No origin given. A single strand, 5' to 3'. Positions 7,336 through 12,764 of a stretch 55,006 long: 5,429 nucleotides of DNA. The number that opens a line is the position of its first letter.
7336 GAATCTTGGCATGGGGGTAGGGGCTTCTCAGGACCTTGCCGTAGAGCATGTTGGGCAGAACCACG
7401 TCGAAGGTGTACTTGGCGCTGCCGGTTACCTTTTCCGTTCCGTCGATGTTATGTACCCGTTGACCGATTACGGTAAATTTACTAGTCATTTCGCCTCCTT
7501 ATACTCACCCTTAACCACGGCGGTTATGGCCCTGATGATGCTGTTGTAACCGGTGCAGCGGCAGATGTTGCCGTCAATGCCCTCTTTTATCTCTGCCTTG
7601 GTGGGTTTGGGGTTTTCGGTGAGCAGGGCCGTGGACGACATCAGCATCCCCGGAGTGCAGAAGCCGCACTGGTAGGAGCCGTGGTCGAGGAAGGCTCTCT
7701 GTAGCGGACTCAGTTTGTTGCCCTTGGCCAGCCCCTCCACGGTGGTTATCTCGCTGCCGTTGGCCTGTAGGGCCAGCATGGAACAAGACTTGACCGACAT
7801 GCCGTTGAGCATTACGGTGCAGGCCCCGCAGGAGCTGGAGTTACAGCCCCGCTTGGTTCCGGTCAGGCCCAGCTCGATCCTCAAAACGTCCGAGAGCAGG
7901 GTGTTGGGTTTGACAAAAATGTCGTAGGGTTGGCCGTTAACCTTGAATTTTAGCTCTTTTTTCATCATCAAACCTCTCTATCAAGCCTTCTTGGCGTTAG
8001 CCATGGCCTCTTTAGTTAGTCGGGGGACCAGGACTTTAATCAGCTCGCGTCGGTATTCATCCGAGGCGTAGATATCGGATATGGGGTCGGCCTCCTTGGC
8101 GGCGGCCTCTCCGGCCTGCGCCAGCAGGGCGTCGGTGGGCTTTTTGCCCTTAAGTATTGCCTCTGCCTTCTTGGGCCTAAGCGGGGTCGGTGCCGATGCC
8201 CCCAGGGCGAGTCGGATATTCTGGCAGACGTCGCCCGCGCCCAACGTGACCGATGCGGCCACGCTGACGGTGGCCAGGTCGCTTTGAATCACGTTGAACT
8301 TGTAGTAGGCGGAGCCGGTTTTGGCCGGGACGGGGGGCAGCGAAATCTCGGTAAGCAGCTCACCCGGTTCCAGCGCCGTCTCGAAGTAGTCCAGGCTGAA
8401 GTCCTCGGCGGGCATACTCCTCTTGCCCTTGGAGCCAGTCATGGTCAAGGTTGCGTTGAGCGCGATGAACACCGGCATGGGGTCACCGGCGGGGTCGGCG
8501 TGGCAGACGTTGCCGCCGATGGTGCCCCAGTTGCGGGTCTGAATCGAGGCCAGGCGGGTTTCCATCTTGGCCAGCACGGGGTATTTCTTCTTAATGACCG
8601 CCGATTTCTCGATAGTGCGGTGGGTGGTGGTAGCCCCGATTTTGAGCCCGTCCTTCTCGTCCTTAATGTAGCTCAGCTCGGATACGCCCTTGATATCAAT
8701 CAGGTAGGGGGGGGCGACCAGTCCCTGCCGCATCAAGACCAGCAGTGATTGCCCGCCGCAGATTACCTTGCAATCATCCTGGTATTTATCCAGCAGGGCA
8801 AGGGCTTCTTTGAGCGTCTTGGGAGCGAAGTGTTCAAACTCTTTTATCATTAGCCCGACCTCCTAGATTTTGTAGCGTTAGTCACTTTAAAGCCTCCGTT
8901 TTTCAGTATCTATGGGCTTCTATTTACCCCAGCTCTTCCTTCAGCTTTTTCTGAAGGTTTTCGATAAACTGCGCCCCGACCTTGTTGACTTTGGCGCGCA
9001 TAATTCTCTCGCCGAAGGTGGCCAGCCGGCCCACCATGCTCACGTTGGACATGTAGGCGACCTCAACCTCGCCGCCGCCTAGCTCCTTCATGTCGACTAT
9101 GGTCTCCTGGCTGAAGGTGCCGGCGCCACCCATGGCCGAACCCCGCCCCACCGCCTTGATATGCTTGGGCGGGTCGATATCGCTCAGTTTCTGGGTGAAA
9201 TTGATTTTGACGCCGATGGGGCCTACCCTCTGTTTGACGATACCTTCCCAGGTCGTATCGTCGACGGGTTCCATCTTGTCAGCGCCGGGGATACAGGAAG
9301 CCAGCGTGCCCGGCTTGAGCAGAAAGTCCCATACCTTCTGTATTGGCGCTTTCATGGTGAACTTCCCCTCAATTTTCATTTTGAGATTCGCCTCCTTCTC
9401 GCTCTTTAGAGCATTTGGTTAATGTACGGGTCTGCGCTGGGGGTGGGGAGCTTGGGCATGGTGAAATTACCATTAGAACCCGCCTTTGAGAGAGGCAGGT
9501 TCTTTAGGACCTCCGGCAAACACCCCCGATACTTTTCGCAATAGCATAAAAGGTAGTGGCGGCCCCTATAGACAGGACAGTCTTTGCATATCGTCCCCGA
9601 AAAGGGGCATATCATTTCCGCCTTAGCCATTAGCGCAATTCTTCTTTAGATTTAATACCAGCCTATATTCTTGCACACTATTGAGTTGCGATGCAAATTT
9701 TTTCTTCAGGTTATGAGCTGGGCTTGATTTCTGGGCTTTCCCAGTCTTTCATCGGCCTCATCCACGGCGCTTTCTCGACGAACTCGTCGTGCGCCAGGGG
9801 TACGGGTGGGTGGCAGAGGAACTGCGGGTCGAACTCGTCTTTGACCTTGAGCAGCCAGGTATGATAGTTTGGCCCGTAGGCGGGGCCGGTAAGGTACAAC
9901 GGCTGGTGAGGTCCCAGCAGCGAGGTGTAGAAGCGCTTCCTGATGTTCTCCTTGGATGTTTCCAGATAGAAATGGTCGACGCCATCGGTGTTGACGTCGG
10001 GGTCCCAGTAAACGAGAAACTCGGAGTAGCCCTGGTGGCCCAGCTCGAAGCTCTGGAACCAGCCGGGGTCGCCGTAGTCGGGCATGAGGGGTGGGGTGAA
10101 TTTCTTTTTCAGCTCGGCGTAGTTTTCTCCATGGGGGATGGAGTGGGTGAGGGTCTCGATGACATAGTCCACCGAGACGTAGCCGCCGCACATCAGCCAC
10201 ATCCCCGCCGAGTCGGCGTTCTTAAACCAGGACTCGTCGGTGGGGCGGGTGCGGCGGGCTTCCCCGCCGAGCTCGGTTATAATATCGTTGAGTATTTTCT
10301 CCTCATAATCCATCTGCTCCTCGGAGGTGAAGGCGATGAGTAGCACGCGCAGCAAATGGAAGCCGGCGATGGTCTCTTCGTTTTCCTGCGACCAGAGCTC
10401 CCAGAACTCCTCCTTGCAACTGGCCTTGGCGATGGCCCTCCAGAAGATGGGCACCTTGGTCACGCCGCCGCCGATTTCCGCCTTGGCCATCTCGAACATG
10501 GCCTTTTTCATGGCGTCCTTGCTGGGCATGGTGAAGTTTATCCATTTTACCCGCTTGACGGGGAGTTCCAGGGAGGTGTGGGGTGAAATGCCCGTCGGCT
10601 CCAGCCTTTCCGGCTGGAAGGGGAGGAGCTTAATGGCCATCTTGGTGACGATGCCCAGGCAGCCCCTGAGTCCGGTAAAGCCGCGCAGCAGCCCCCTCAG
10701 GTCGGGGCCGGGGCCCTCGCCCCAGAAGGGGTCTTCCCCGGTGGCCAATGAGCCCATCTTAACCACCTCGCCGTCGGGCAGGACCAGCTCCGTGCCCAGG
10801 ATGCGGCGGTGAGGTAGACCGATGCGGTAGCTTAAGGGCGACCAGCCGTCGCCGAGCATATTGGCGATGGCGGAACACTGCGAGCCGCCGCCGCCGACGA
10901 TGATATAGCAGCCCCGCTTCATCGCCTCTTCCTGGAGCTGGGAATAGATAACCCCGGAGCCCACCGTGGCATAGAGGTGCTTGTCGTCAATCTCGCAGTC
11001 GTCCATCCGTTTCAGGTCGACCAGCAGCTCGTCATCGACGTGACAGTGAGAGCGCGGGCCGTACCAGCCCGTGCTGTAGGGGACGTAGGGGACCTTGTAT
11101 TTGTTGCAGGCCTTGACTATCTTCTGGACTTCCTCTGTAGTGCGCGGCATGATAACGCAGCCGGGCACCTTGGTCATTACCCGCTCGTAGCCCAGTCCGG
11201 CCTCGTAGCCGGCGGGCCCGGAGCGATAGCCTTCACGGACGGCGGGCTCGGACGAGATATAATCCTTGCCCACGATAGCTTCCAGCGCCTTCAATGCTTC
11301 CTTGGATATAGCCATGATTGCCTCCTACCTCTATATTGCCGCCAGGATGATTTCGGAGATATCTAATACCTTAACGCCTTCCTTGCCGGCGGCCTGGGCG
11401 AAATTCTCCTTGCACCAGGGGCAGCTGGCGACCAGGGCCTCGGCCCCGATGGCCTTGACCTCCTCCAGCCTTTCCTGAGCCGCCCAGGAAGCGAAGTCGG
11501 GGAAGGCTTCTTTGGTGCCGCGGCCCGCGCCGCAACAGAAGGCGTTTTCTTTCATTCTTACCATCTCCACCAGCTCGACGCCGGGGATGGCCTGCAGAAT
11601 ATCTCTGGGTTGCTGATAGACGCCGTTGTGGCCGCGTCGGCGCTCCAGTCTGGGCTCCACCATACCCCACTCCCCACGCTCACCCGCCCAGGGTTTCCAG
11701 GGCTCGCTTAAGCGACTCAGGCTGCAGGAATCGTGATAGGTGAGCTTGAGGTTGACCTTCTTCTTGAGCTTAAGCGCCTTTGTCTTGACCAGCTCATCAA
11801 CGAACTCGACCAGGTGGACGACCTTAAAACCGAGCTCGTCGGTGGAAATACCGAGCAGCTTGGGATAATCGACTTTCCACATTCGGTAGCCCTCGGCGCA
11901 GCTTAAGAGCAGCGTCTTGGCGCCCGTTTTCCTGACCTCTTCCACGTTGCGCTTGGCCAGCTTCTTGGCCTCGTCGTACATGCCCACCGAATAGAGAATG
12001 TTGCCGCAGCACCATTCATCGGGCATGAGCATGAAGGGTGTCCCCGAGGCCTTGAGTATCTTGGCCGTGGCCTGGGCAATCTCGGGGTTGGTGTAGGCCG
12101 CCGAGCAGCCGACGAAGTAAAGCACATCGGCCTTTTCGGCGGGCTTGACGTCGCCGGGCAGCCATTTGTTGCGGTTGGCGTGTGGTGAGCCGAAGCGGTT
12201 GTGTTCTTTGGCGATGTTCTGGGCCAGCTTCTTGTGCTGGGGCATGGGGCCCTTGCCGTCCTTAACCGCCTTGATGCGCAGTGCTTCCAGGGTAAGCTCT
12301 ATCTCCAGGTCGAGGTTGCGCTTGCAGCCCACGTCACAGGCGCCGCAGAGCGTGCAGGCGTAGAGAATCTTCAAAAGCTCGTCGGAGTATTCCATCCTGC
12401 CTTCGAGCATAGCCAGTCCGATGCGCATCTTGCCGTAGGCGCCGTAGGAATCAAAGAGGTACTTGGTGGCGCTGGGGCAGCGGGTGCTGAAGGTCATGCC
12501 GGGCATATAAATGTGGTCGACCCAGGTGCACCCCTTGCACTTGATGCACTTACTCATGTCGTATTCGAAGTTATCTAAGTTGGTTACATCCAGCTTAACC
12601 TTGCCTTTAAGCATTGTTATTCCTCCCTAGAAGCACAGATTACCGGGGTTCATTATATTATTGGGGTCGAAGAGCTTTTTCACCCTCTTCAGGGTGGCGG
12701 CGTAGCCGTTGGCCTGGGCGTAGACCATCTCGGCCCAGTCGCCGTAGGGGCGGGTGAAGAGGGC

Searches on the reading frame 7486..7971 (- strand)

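Call 37: search_protein_families(library=pfam, proteins=[window:7486-7971:-], max_evalue=0.00001)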
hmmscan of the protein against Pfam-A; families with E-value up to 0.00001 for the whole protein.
window:7486-7971:- (161 aa): 3 families
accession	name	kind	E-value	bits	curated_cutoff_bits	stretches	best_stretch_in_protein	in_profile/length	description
PF01799.25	Fer2_2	-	1.2e-32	112.3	30.3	1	77-149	1-74/75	[2Fe-2S] binding domain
PF00111.32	Fer2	-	2.4e-07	31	21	1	10-63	2-55/77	2Fe-2S iron-sulfur cluster binding domain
PF13085.11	Fer2_3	-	5.7e-06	26.7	27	1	40-82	49-90/107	2Fe-2S iron-sulfur cluster binding domain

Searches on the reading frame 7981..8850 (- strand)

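Call 37: search_protein_families(library=pfam, proteins=[window:7981-8850:-], max_evalue=0.00001)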
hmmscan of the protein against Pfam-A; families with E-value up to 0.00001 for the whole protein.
window:7981-8850:- (289 aa): 2 families
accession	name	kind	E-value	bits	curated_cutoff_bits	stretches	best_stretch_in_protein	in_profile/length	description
PF00941.27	FAD_binding_5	-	4.2e-53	180.1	27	1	4-172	2-168/170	FAD binding domain in molybdopterin dehydrogenase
PF03450.22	CO_deh_flav_C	-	3.1e-25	88.7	25.5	1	181-281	2-101/102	CO dehydrogenase flavoprotein C-terminal domain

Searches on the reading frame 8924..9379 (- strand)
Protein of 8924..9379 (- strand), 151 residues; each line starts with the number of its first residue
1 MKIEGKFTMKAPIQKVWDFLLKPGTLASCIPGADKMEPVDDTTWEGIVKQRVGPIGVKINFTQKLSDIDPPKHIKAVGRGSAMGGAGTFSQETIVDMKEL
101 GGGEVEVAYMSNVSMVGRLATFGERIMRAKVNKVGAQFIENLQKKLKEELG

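Call 37: search_protein_families(library=pfam, proteins=[window:8924-9379:-], max_evalue=0.00001)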
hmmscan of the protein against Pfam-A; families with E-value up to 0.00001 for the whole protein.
window:8924-9379:- (151 aa): 2 families
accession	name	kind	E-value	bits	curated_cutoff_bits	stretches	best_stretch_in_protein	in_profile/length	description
PF06240.19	COXG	-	1.7e-22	80.1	22.2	1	5-146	1-139/140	Carbon monoxide dehydrogenase subunit G (CoxG)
PF10604.15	Polyketide_cyc2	-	1.3e-08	35.7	27.4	1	2-146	3-141/142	Polyketide cyclase / dehydrase and lipid transport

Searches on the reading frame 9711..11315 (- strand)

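Call 37: search_protein_families(library=pfam, proteins=[window:9711-11315:-], max_evalue=0.00001)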
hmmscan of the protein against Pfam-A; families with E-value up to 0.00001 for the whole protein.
window:9711-11315:- (534 aa): 1 family
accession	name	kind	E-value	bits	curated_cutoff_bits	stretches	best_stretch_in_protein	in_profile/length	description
PF01565.28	FAD_binding_4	-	9.5e-24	84.1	26.4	1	51-187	1-138/139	FAD binding domain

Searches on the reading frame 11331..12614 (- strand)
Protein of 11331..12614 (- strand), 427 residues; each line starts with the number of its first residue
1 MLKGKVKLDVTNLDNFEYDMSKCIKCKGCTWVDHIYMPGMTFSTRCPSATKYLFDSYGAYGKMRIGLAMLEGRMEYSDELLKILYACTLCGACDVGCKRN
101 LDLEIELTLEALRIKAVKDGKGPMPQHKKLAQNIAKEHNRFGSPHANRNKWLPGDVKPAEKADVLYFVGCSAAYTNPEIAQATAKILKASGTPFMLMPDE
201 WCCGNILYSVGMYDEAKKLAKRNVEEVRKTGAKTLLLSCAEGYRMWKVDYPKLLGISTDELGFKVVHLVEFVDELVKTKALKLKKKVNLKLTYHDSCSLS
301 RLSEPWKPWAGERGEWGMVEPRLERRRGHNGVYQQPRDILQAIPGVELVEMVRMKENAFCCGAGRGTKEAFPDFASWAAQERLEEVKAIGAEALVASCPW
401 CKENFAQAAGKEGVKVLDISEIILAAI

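Call 37: search_protein_families(library=pfam, proteins=[window:11331-12614:-], max_evalue=0.00001)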
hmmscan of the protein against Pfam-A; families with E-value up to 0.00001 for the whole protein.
window:11331-12614:- (427 aa): 2 families
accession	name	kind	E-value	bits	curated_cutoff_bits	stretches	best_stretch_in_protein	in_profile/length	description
PF02754.22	CCG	-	5.3e-29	100.6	20.6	2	164-240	1-78/85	Cysteine-rich domain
PF13183.11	Fer4_8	-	1.3e-08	35.7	27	1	20-100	2-67/68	4Fe-4S dicluster domain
